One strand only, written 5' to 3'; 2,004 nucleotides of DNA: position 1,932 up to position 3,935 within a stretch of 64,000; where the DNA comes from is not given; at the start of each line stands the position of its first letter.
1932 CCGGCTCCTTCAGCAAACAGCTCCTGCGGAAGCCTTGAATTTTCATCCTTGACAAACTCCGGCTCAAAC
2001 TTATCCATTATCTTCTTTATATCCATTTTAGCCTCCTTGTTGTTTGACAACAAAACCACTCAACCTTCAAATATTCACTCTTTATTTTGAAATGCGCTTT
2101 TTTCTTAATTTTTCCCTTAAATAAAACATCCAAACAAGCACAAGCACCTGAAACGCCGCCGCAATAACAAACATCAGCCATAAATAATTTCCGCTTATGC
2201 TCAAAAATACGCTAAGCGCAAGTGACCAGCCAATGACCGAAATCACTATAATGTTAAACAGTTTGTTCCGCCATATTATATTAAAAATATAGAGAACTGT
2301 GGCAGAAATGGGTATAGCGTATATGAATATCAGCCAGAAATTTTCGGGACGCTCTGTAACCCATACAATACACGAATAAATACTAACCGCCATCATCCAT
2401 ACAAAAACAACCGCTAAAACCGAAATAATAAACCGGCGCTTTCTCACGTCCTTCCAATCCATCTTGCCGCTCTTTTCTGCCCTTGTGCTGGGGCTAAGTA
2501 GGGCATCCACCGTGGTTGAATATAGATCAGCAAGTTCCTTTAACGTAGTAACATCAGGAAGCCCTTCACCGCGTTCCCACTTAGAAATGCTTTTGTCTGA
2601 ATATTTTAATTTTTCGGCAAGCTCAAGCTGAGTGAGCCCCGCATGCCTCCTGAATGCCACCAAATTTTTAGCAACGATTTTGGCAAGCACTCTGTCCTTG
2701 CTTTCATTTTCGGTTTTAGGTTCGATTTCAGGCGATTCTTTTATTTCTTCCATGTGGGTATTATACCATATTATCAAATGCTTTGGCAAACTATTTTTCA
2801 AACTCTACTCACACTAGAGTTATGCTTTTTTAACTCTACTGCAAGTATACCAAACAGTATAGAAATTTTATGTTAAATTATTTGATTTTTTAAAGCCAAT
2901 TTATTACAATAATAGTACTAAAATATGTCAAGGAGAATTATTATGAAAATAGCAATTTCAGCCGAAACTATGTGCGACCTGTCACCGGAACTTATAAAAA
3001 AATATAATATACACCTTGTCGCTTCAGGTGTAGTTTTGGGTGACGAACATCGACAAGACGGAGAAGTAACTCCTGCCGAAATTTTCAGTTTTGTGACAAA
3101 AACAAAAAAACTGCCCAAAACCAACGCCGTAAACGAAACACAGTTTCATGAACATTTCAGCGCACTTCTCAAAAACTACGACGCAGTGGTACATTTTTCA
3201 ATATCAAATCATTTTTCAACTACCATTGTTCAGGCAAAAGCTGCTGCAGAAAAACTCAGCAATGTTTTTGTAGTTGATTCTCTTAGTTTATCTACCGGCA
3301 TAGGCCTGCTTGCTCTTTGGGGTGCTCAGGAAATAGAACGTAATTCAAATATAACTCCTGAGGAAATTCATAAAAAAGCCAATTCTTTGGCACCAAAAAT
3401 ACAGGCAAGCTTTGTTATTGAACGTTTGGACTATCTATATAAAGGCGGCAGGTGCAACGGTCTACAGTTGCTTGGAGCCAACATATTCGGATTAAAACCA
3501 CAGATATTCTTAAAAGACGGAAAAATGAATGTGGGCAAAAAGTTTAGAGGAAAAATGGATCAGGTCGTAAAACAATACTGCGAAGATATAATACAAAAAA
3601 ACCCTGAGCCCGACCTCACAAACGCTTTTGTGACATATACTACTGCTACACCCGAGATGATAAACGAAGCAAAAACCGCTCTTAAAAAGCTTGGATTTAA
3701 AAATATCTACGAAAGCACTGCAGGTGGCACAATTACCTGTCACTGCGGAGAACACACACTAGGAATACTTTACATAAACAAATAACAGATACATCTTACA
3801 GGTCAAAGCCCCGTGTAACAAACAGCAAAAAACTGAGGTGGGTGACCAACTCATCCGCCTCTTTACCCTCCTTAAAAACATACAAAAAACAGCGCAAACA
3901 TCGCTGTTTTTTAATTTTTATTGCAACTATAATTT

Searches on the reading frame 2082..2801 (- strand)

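Call 11: search_protein_families(library=pfam, proteins=[window:2082-2801:-], max_evalue=0.00001)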
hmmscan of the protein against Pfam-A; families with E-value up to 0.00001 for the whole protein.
window:2082-2801:- (239 aa): 2 families
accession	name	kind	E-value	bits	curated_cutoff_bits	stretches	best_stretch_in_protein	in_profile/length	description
PF01381.28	HTH_3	-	3.2e-12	46.7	23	1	49-99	3-53/55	Helix-turn-helix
PF13560.12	HTH_31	-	1.3e-09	38.7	27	1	49-99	8-59/64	Helix-turn-helix domain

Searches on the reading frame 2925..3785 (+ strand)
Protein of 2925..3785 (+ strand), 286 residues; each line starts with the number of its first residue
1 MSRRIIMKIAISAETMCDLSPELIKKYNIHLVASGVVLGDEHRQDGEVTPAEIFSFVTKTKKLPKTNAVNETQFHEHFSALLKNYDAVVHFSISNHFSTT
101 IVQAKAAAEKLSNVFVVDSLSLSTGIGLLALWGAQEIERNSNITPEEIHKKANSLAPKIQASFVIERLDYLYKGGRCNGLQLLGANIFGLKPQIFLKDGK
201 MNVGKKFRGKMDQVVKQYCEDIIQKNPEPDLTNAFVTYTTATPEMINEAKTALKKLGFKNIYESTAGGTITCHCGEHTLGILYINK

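Call 11: search_protein_families(library=pfam, proteins=[window:2925-3785:+], max_evalue=0.00001)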
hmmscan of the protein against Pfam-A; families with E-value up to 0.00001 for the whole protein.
window:2925-3785:+ (286 aa): 1 family
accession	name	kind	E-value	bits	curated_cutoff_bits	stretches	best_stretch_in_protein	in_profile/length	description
PF02645.21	DegV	-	2e-49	168.8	27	1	8-285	1-279/280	Uncharacterised protein, DegV family COG1307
